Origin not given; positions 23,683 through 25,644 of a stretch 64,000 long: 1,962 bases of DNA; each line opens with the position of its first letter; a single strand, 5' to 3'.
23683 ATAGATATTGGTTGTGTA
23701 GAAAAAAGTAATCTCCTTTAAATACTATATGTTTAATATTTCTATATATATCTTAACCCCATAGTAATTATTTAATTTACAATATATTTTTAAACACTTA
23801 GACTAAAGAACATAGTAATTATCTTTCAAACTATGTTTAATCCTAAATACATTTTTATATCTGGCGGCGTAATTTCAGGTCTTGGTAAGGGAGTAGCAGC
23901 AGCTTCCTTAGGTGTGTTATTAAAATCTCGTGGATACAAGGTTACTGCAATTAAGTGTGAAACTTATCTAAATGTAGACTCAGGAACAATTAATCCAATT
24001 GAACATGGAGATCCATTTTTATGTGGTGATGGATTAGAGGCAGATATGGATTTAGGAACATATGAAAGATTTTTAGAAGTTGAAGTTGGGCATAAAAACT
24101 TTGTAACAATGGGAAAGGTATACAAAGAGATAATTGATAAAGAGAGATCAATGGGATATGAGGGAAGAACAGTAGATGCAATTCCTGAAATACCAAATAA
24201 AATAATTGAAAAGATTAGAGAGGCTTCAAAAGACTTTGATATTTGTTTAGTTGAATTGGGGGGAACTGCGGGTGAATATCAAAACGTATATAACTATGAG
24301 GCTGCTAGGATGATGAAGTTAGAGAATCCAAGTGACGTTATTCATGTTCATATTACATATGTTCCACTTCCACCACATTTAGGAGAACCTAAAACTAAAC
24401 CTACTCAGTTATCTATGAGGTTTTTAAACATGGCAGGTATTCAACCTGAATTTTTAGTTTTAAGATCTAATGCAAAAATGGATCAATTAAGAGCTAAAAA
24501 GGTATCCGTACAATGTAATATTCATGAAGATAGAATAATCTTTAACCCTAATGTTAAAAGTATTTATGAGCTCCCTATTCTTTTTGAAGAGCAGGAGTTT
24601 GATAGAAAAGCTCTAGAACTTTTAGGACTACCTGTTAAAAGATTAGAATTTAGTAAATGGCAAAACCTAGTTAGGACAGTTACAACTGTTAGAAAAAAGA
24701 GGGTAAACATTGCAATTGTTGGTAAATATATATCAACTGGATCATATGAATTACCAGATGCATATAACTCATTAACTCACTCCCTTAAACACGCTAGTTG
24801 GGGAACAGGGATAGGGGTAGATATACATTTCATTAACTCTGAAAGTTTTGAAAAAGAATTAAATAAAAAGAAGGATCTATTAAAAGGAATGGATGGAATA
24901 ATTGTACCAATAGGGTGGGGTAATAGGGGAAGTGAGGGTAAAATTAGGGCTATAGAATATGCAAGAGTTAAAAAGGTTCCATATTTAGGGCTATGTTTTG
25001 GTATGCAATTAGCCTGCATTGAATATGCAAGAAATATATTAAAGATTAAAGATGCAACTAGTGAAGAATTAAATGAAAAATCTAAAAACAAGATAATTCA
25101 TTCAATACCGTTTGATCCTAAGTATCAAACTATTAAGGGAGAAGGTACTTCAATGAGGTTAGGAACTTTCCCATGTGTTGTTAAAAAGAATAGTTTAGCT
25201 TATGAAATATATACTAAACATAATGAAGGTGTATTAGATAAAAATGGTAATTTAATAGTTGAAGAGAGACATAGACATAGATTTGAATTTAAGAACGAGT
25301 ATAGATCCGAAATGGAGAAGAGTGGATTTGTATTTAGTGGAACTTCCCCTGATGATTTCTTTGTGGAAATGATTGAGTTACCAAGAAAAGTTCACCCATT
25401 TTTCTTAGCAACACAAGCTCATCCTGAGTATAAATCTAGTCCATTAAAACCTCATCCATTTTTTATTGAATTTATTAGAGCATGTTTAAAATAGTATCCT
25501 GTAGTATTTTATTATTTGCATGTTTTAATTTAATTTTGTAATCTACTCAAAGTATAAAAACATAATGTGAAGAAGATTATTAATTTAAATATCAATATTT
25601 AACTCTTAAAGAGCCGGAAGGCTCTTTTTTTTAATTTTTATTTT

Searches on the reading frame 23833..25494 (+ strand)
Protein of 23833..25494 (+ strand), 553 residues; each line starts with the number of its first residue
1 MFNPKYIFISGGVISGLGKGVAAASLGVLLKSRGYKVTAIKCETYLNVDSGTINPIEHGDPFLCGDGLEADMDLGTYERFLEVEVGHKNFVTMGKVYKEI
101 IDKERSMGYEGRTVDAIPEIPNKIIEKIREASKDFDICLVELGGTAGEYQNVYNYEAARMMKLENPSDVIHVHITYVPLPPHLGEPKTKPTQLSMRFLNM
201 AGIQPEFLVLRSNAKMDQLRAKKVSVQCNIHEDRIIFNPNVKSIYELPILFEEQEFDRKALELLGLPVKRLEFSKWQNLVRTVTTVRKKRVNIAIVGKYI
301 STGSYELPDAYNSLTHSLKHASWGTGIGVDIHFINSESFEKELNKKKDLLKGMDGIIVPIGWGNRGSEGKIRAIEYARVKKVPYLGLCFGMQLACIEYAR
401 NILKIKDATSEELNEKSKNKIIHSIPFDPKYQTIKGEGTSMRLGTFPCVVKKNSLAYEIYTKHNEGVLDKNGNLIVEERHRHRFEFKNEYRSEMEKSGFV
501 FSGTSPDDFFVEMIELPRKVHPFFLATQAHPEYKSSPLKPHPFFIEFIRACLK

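Call 18: search_protein_families(library=pfam, proteins=[window:23833-25494:+], max_evalue=0.001)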
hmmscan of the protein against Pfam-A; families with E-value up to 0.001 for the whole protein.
window:23833-25494:+ (553 aa): 3 families
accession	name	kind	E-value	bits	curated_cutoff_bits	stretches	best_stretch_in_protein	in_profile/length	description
PF06418.20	CTP_synth_N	-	3.3e-89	299.2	26.1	1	5-265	1-264/265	CTP synthase N-terminus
PF00117.34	GATase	-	1.4e-28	100.3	22.8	1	307-549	2-189/190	Glutamine amidotransferase class-I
PF01656.29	CbiA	-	3.6e-05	24.2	25.4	1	15-113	8-54/125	CobQ/CobB/MinD/ParA nucleotide binding domain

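Call 46: find_related_loci(query=window:23833-25494:+, collection=genome_contigs, flank=2000)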
Query window:23833-25494:+ (553 aa) in genome_contigs; peptide patterns used: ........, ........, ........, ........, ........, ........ (x = any residue, [..] = any of these).
352 stretches matched a pattern; 206 encode a relative of the query (tblastn E <= 1e-3); the best 80 are kept; 80 distinct loci.
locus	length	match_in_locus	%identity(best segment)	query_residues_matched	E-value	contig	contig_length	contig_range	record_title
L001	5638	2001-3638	80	1-548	0e+0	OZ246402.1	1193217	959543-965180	MAG: uncultured Candidatus Saccharibacteria bacterium isolate SRP286056_co1_47 genome assembly, chromosome: 1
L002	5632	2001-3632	69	5-550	0e+0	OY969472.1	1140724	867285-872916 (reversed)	MAG: uncultured bacterium isolate MFD02416.bin.c.3 genome assembly, chromosome: 1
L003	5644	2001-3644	67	1-550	0e+0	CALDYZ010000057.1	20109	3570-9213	MAG: Candidatus Dojkabacteria bacterium isolate N1_Bin_METABAT__250_sub_1 genome assembly, contig: c_000000092901, whole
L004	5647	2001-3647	67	1-551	0e+0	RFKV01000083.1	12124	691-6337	MAG: Candidatus Dojkabacteria bacterium isolate J137 k99_1199451, whole genome shotgun sequence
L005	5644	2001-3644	65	5-553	0e+0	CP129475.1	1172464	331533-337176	MAG: Candidatus Dojkabacteria bacterium isolate cMAG.21 chromosome, complete genome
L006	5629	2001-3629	64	5-548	0e+0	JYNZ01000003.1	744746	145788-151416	MAG: candidate division WS6 bacterium OLB20 TR69_WS6001CONTIG000003, whole genome shotgun sequence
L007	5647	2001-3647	60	3-553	0e+0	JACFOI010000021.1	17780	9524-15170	MAG: Patescibacteria group bacterium isolate BROCD046 NODE_2303_length_17780_cov_8.014104, whole genome shotgun sequence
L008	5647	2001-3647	60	3-553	0e+0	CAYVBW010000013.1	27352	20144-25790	MAG TPA_asm: uncultured Pseudomonadales bacterium isolate SRP241326_co2_315 genome assembly, contig: NODE_2586_length_27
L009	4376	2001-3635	59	5-551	0e+0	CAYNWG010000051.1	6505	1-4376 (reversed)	MAG TPA_asm: uncultured Pseudomonadales bacterium isolate SRP286056_co1_440 genome assembly, contig: NODE_16617_length_6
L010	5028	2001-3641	60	5-553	0e+0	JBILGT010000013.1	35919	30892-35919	MAG: Limisphaerales bacterium isolate ME2016-09-28_3300042471_group7_bin68 Rohwer_bin1526_scaffold_407_c1, whole genome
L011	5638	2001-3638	60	5-552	0e+0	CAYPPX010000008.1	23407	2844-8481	MAG TPA_asm: uncultured Pseudomonadales bacterium isolate SRP093185_co1_36 genome assembly, contig: NODE_1260_length_234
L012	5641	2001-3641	60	5-553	0e+0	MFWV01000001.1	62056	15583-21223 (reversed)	MAG: Candidatus Pacebacteria bacterium RIFOXYA1_FULL_38_18 rifoxya1_full_scaffold_105, whole genome shotgun sequence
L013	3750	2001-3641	59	5-553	0e+0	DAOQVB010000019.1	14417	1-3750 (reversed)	MAG TPA_asm: Candidatus Woesebacteria bacterium isolate AMR_MDS_1099 NODE_4747_length_14417_cov_5.432252, whole genome s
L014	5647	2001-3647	60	3-553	0e+0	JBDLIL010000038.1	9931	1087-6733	MAG: Patescibacteria group bacterium isolate MAG029 MAG029_38, whole genome shotgun sequence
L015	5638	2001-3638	60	5-552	0e+0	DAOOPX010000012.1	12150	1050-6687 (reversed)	MAG TPA_asm: Candidatus Woesebacteria bacterium isolate AMR_MDS_2586 NODE_6477_length_12150_cov_4.871434, whole genome s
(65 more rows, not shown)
